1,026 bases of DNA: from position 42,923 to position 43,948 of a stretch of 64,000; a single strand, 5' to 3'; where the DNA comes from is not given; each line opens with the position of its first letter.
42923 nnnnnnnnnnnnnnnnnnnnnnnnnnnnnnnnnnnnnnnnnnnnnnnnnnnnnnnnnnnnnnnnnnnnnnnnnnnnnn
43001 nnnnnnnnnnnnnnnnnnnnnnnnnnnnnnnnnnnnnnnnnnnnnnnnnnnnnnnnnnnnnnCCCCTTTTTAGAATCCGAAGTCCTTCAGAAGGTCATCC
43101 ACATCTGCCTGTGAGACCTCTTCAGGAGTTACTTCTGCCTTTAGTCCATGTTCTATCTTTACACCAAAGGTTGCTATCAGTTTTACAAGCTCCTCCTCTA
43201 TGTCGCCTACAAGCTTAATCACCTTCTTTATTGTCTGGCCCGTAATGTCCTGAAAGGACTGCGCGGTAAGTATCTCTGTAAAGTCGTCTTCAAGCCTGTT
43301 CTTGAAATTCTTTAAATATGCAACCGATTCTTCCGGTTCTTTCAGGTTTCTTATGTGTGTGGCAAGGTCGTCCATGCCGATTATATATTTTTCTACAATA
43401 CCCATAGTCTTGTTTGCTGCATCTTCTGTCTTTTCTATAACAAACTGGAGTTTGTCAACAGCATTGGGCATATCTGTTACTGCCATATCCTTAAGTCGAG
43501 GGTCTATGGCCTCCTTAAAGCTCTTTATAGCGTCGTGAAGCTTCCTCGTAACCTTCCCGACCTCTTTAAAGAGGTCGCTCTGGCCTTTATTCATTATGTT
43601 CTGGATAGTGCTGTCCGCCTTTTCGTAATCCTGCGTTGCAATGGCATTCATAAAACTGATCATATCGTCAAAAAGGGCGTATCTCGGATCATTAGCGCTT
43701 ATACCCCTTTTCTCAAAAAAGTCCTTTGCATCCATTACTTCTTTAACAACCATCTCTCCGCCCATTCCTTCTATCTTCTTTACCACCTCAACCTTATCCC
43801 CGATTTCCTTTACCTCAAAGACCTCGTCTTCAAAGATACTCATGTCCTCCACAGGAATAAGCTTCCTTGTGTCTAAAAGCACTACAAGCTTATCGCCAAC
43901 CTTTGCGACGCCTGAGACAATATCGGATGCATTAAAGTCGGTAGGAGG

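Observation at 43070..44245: CheW-CheZ fusion: the coupling protein carries the CheY-P phosphatase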

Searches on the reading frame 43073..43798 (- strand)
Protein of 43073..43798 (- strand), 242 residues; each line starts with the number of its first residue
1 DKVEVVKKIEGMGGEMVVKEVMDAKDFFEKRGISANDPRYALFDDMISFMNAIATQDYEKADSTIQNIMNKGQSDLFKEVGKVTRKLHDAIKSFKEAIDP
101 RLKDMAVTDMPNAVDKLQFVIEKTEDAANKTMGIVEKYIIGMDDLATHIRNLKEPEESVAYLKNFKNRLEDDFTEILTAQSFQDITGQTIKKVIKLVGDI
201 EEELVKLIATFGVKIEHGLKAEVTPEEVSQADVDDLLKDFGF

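Call 23: search_solved_structures(query=window:43073-43798:-, max_evalue=10, show_alignments=2)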
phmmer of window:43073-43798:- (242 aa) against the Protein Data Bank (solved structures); distinct sequences matched with E-value up to 10: 3.
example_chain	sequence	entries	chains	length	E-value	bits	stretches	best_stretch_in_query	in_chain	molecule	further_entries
1kmi_Z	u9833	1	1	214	6.3e-09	39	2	173-208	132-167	Chemotaxis protein cheZ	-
4cj9_A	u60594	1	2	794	0.39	13.5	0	4-37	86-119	BURRH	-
4cja_A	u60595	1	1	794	0.4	13.5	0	4-37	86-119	BURRH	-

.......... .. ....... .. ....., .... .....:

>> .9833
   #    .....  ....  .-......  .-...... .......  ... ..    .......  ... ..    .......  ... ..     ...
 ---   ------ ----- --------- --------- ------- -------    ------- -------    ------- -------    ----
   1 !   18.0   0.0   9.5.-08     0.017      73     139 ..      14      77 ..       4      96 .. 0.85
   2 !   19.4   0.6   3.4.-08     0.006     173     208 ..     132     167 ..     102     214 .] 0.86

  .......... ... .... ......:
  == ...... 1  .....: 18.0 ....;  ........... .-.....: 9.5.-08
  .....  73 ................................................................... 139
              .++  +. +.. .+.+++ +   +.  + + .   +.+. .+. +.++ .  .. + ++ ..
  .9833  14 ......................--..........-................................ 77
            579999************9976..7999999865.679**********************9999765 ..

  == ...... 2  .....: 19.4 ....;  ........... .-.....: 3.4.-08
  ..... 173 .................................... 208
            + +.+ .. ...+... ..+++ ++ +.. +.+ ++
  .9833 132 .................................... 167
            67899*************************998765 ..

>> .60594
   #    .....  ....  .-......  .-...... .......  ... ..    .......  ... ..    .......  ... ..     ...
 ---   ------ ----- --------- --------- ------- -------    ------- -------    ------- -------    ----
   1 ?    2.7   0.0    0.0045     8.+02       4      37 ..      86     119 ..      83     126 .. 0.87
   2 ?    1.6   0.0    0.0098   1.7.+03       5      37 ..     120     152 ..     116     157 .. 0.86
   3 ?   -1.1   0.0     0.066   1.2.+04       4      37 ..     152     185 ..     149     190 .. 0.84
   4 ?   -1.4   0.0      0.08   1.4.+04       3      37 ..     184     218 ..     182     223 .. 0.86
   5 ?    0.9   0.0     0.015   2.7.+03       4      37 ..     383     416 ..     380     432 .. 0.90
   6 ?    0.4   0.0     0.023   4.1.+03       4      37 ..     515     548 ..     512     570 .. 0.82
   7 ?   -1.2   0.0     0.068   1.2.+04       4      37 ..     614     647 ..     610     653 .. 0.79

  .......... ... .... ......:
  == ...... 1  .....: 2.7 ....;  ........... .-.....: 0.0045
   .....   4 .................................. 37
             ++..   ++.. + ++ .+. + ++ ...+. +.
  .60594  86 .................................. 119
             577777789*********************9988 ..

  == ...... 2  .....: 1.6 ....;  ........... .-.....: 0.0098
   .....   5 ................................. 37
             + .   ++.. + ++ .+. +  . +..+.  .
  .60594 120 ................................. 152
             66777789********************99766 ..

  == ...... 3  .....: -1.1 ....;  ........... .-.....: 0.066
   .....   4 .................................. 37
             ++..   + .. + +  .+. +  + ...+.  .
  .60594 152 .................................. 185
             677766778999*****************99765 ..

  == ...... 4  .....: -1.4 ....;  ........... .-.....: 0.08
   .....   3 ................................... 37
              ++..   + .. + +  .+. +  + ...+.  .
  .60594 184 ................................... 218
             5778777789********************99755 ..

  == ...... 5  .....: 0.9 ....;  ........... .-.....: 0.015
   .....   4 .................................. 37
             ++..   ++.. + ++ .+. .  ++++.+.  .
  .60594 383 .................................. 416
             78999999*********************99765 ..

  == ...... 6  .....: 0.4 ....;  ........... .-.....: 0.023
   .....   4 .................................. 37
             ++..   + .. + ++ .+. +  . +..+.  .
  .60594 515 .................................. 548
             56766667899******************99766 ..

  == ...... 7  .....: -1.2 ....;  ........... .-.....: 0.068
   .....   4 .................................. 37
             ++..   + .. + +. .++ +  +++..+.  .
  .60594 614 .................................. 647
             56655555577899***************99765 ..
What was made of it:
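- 43235..43261 (-): Catalytic box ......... (Q329-Q337); D333 and Q337 correspond to E. coli D143 and Q147. HMMER alignment to 1KMI_Z 132-167 (call 23).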

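Call 37: search_protein_representatives(protein=window:43073-43798:-)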
Query: 242 residues. Proteins with E-value up to 0.001 (for the whole library): 1408; up to 1e-10: 495; up to 1e-30: 26. The best 150 are listed.
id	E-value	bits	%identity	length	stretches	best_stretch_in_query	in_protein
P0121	1.6e-93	328.7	66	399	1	2-242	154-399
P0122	3.1e-80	285.2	66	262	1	43-242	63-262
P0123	1.5e-73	263.3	55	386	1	13-242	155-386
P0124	6.6e-67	241.6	54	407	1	3-242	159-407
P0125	3.3e-63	229.5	49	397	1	18-240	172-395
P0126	1.7e-60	220.7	50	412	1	2-216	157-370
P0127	2.0e-60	220.4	48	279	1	2-242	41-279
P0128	1.6e-58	214.2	49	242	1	17-221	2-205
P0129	3.1e-54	200.2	46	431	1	18-242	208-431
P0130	3.3e-53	196.9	44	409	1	2-242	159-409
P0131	3.4e-52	193.5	49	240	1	19-242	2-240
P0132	1.6e-49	184.8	48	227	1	35-242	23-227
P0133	3.9e-49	183.5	47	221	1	33-242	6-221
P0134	1.5e-48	181.6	43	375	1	30-242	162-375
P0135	4.4e-44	167.0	50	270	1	41-242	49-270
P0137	3.9e-41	157.4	43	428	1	2-242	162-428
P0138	9.5e-39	149.6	44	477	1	13-229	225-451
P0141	4.8e-37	144.0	44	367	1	31-242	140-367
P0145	1.2e-31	126.4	42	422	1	40-242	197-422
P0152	4.3e-27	111.5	35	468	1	5-242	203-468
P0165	1.7e-23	99.8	37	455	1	42-222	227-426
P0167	3.4e-23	98.7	34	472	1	41-217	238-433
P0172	1.4e-22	96.7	37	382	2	48-137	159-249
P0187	2.1e-21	92.9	33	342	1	47-216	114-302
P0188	2.5e-21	92.6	33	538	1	41-226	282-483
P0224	6.0e-20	88.1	34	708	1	41-215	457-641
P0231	1.0e-19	87.3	38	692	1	72-241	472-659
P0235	1.9e-19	86.5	41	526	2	42-139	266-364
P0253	4.9e-19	85.2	36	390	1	73-242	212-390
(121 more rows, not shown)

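Call 40: search_protein_families(library=pfam, proteins=[P0141, P0152, P0165, P0167, P0188, P0224, P0231, P0235, P0172, P0187], max_evalue=0.001)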
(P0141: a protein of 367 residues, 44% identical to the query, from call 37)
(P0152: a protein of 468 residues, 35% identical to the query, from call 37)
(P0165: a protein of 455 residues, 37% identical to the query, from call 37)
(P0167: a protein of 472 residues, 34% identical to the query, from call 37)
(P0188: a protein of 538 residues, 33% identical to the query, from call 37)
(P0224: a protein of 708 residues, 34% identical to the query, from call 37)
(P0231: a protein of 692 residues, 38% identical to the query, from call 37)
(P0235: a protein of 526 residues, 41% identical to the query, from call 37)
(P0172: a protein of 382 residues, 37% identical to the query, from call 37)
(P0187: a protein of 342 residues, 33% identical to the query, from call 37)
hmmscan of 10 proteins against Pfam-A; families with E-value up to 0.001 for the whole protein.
P0141 (367 aa): 2 families
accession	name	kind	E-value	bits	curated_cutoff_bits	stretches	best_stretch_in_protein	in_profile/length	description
PF04344.18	CheZ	-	2.6e-40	138.9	30.7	1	183-367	2-203/203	Chemotaxis phosphatase, CheZ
PF00254.34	FKBP_C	-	7.5e-05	23.4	21.1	1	47-117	3-76/94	FKBP-type peptidyl-prolyl cis-trans isomerase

P0152 (468 aa): 1 family
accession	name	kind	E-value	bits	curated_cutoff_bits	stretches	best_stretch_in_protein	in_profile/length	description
PF04344.18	CheZ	-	6.1e-46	157.3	30.7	1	274-468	3-203/203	Chemotaxis phosphatase, CheZ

P0165 (455 aa): 1 family
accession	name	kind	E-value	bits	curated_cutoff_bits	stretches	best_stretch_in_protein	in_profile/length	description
PF04344.18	CheZ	-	2.9e-37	129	30.7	1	261-455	2-203/203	Chemotaxis phosphatase, CheZ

P0167 (472 aa): 1 family
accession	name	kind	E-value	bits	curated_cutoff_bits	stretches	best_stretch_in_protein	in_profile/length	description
PF04344.18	CheZ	-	9.4e-40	137.1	30.7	1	274-472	3-203/203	Chemotaxis phosphatase, CheZ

P0188 (538 aa): 3 families
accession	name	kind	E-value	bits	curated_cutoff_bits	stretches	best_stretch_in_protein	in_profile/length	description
PF04344.18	CheZ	-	5.2e-42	144.5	30.7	1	316-538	2-203/203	Chemotaxis phosphatase, CheZ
PF02518.31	HATPase_c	-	3.2e-06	28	26.4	1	102-223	20-110/111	Histidine kinase-, DNA gyrase B-, and HSP90-like ATPase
PF07928.17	Vps54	-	0.00081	20.2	27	0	316-435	22-131/133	Vps54-like protein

P0224 (708 aa): 2 families
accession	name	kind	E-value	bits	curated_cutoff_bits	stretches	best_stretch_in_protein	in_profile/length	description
PF04344.18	CheZ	-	2.1e-35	122.9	30.7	1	491-708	2-203/203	Chemotaxis phosphatase, CheZ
PF02518.31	HATPase_c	-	1.9e-05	25.5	26.4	1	286-396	20-109/111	Histidine kinase-, DNA gyrase B-, and HSP90-like ATPase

P0231 (692 aa): 2 families
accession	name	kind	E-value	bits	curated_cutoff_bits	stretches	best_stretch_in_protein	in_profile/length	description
PF04344.18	CheZ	-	9.3e-40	137.1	30.7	1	476-692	3-203/203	Chemotaxis phosphatase, CheZ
PF02518.31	HATPase_c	-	0.00017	22.5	26.4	1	280-389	21-109/111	Histidine kinase-, DNA gyrase B-, and HSP90-like ATPase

P0235 (526 aa): 1 family
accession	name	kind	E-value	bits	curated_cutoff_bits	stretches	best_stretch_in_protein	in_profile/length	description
PF04344.18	CheZ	-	2.2e-42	145.7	30.7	1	301-526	3-203/203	Chemotaxis phosphatase, CheZ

P0172 (382 aa): 1 family
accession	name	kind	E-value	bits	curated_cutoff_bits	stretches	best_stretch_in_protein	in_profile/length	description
PF04344.18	CheZ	-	2.3e-37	129.3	30.7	1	188-382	3-203/203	Chemotaxis phosphatase, CheZ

P0187 (342 aa): 1 family
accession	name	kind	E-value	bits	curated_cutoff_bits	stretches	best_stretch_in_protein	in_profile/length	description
PF04344.18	CheZ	-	1e-43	150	30.7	1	143-342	2-203/203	Chemotaxis phosphatase, CheZ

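Call 41: list_cluster_members(proteins=[P0123, P0124, P0125, P0129, P0130, P0134, P0137, P0138, P0145, P0253])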
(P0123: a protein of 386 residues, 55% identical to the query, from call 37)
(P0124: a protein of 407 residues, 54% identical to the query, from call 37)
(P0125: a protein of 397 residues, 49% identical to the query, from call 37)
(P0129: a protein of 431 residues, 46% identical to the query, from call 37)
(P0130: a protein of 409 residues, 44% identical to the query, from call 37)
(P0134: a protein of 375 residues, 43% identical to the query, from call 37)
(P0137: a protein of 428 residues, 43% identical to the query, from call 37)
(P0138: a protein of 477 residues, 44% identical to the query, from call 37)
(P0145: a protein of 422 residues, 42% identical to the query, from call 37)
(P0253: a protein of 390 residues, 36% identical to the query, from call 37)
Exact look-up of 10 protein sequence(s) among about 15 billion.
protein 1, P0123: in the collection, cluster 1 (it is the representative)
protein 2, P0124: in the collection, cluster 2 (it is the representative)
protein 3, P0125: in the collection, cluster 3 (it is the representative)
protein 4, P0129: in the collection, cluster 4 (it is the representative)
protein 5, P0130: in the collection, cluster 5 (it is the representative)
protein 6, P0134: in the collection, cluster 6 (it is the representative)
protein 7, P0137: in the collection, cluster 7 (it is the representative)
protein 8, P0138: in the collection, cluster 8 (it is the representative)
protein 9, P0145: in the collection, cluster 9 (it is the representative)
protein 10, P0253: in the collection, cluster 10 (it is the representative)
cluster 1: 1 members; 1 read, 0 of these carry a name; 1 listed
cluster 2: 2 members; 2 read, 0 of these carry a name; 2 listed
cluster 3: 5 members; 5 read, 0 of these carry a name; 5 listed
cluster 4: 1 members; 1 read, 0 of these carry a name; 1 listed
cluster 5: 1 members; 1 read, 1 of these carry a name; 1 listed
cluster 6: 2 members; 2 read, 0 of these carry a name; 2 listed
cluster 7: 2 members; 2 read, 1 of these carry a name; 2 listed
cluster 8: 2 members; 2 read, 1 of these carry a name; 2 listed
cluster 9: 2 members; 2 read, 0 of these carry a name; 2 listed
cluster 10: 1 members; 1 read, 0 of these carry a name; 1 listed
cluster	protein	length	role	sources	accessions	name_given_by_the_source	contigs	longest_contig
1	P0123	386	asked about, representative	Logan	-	-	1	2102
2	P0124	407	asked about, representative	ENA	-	-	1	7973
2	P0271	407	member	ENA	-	-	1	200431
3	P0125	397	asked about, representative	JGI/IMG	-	-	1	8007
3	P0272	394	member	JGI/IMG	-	-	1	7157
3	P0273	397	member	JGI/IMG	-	-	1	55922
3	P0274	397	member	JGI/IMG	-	-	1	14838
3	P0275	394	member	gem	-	-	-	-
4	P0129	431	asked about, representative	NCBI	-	-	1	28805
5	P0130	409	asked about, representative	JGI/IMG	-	chemotaxis protein CheZ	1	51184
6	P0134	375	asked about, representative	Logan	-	-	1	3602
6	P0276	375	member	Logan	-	-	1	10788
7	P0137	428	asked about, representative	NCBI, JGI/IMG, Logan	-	-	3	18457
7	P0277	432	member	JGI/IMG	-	chemotaxis protein CheZ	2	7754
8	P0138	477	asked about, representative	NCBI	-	-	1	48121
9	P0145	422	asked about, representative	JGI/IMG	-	-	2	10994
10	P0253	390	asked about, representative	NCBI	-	-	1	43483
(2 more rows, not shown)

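Call 53: find_homologous_proteins(query=P0253, max_evalue=1e-20)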
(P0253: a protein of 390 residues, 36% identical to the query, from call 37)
Query P0253 (390 aa): 81 proteins with E <= 1e-20 among 8000 candidates.
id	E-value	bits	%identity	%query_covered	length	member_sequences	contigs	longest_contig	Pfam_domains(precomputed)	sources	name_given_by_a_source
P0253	3.5e-236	801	100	100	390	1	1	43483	PF01584.25,PF04344.19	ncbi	-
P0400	8.5e-166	570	73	100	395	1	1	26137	PF01584.25,PF04344.19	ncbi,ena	-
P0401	3.0e-74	269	40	35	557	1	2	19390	PF01584.25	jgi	-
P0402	5.5e-65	238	36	40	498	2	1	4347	PF01584.25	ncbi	-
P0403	2.8e-62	229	39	37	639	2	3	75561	PF01584.25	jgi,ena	-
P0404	4.0e-62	229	41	35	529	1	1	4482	PF01584.25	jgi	-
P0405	1.1e-60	224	34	37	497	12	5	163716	PF01584.25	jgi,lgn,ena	jgi:purine-binding chemotaxis protein CheW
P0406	5.1e-59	219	34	39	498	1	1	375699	PF01584.25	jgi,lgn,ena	-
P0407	3.7e-57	213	35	41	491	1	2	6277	PF01584.25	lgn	-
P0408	1.9e-56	210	35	42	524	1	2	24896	PF01584.25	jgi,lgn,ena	-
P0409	5.5e-56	209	36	42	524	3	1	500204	PF01584.25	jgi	-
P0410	3.6e-55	206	40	37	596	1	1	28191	PF01584.25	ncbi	-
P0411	3.9e-54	203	30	38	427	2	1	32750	PF01584.25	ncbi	ncbi:MAG: chemotaxis protein CheW, partial [Atribacterota bacterium]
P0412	6.4e-52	195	36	42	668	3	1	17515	PF01584.25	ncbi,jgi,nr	ncbi:MAG: chemotaxis protein CheW [Deltaproteobacteria bacterium]|nr:chemotaxis protein CheW [Deltap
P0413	1.1e-51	195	35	41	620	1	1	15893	PF01584.25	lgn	-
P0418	2.4e-49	187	34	98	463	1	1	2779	PF01584.25,PF04344.19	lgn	-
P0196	5.6e-49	186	47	57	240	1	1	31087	PF04344.19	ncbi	-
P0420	2.6e-47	180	32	99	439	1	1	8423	PF01584.25,PF04344.19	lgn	-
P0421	2.6e-47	180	35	100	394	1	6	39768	PF01584.25,PF04344.19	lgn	-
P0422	4.3e-47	179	35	100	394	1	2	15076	PF01584.25,PF04344.19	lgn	-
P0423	8.4e-47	178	35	100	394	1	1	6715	PF01584.25,PF04344.19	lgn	-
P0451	1.9e-39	154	33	86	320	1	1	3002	PF01584.25,PF04344.19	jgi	jgi:chemotaxis regulatin CheY-phosphate phosphatase CheZ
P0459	1.6e-31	128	40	53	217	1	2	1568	PF00672.31,PF04344.19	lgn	-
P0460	1.6e-30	125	42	52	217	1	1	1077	PF04344.19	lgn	-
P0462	2.4e-29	121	38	54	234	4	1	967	PF00672.31,PF04344.19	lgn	-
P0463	2.9e-29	121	41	52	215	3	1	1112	PF04344.19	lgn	-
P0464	2.9e-28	117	39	53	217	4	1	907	PF00672.31,PF04344.19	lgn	-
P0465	3.0e-28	117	29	100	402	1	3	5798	PF01584.25,PF04344.19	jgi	jgi:purine-binding chemotaxis protein CheW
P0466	4.0e-28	117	37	51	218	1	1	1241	PF04344.19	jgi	jgi:chemotaxis protein CheZ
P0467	5.7e-27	113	38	51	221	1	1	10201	PF00672.31,PF04344.19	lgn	-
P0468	1.0e-26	112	27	100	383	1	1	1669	PF01584.25,PF04344.19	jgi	jgi:purine-binding chemotaxis protein CheW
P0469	1.8e-26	112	36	53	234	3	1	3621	PF04344.19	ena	-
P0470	2.2e-25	108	36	51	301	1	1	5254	PF04344.19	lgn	-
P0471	3.1e-25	108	36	51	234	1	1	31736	PF04344.19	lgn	-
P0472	4.6e-25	107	33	51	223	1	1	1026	PF00672.31,PF04344.19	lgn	-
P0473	9.2e-25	106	40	51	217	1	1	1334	PF00672.31,PF04344.19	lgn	-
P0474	3.2e-24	104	34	51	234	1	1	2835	PF00672.31,PF04344.19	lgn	-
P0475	8.9e-24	103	37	51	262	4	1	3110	PF04344.19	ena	-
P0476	1.9e-22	98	37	52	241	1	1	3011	PF04344.19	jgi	jgi:chemotaxis protein CheZ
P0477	2.1e-22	98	38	51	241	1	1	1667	PF04344.19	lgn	-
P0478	5.5e-22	97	35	51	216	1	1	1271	PF00672.31,PF04344.19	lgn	-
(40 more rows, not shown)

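Call 54: find_encoding_contigs(protein=P0253, flank=10000, max_places=2)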
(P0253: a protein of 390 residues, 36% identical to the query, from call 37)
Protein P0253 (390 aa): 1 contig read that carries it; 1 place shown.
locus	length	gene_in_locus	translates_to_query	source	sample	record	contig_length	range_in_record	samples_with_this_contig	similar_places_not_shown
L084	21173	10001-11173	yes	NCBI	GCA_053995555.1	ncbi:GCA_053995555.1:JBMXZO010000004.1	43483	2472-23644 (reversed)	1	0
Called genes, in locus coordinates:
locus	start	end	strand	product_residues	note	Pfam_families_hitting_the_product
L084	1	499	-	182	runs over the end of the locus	PF07963:N_methyl (weak)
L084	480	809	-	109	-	PF07963:N_methyl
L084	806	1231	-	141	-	PF07963:N_methyl (faint)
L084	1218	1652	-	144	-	PF07963:N_methyl, PF08334:T2SSG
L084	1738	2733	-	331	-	PF02706:Wzz, PF13807:GNVR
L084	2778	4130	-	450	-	PF08668:HDOD (faint), PF01966:HD (weak), PF13487:HD_5, PF01966:HD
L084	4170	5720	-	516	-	PF02518:HATPase_c, PF13589:HATPase_c_3, PF01119:DNA_mis_repair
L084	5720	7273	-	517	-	PF00884:Sulfatase, PF01663:Phosphodiest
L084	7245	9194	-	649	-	PF25255:WHD_RNase_II, PF00773:RNB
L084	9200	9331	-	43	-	-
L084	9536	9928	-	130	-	PF00072:Response_reg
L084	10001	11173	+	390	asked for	PF01584:CheW, PF04344:CheZ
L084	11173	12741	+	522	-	PF28550:DUF8436, PF07992:Pyr_redox_2 (faint), PF01266:DAO (faint), PF01494:FAD_binding_3 (faint), PF03486:HI0933_like (weak), PF13738:Pyr_redox_3 (faint), PF21688:FAD-depend_C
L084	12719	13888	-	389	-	PF00155:Aminotran_1_2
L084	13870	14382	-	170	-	PF01584:CheW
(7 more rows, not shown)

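Call 55: find_encoding_contigs(protein=P0421, flank=10000, max_places=2)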
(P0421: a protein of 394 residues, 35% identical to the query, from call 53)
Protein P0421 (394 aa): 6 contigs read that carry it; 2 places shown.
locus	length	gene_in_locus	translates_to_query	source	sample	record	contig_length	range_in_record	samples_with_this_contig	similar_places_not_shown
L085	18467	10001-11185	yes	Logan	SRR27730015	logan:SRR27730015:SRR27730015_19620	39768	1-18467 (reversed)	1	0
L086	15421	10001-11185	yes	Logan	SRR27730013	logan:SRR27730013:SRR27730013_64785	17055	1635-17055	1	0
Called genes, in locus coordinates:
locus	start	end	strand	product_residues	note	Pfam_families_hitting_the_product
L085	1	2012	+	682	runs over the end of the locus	PF00771:FHIPEP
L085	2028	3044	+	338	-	PF13604:AAA_30 (faint), PF00448:SRP54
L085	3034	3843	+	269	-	PF00142:Fer4_NifH (weak), PF01656:CbiA, PF06564:CBP_BcsQ (weak), PF10609:ParA, PF13614:AAA_31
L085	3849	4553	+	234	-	PF04542:Sigma70_r2, PF04539:Sigma70_r3, PF08281:Sigma70_r4_2, PF04545:Sigma70_r4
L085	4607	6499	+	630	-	PF02985:HEAT (faint), PF03130:HEAT_PBS (faint), PF13513:HEAT_EZ (faint), PF13646:HEAT_2, PF23227:HEAT_MROH2B_C (faint), PF23271:HEAT_GCN1 (faint), PF24714:TOR1L1_N (faint), PF13646:HEAT_2, +6 more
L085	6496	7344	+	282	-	PF03705:CheR_N, PF08241:Methyltransf_11 (faint), PF08242:Methyltransf_12 (faint), PF01739:CheR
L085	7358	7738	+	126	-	PF00072:Response_reg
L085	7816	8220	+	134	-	PF00072:Response_reg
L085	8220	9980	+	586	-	PF01627:Hpt, PF02895:H-kinase_dim, PF02518:HATPase_c, PF01584:CheW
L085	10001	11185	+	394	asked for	PF01584:CheW, PF04344:CheZ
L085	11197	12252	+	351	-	PF00072:Response_reg, PF01339:CheB_methylest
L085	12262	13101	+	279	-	PF08668:HDOD, PF01966:HD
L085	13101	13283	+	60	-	-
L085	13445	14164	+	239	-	PF00460:Flg_bb_rod, PF22692:LlgE_F_G_D1, PF06429:Flg_bbr_C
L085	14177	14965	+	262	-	PF00460:Flg_bb_rod, PF22692:LlgE_F_G_D1, PF06429:Flg_bbr_C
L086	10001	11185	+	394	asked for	PF01584:CheW, PF04344:CheZ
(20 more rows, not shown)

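Call 70: search_solved_structures(query=A3, max_evalue=0.01, show_alignments=1)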
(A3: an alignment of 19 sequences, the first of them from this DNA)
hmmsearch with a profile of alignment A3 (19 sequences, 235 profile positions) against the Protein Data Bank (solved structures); distinct sequences matched with E-value up to 0.01: 1.
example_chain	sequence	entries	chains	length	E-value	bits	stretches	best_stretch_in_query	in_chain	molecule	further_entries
1kmi_Z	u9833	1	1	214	5.9e-33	117.4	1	55-235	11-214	Chemotaxis protein cheZ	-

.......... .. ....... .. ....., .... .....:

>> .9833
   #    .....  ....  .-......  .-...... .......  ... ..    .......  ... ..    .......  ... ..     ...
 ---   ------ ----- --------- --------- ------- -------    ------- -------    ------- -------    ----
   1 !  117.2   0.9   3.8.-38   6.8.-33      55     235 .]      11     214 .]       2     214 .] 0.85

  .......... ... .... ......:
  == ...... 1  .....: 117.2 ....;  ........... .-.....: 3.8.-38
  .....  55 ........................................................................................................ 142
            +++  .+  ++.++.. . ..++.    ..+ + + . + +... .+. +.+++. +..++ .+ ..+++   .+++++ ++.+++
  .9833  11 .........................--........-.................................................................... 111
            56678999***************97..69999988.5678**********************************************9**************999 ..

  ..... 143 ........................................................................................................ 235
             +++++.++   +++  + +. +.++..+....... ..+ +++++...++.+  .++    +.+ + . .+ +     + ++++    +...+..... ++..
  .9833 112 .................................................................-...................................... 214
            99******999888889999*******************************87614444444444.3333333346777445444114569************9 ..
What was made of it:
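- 43073..43750 (-): CheZ module (residues ~166-391): N-terminal helices, long helical hairpin 249-299/305-360, flexible tether 361-377, terminal helix 379-388. A profile of this subfamily aligns with E. coli CheZ 1KMI_Z residues 11-214, E = 5.9e-33 (call 70).
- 43073..43117 (-): C-terminal CheY-binding peptide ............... (residues 377-391). Aligned to the E. coli CheZ C-terminus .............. in the profile search (call 70).
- On CheZ (Pfam PF04344): A subfamily profile against 1KMI_Z gives E = 5.9e-33 and aligns to E. coli residues 11-214 (call 70). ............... aligns with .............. at the extreme C-terminus (call 70).
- On CheZ equivalog (NCBIfam NF008368, enteric CheZ): E. 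coli residues ~94-109 fall in a 16-residue gap of the subfamily profile (call 70).
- Tried and rejected: A subfamily profile search solved this (call 70).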
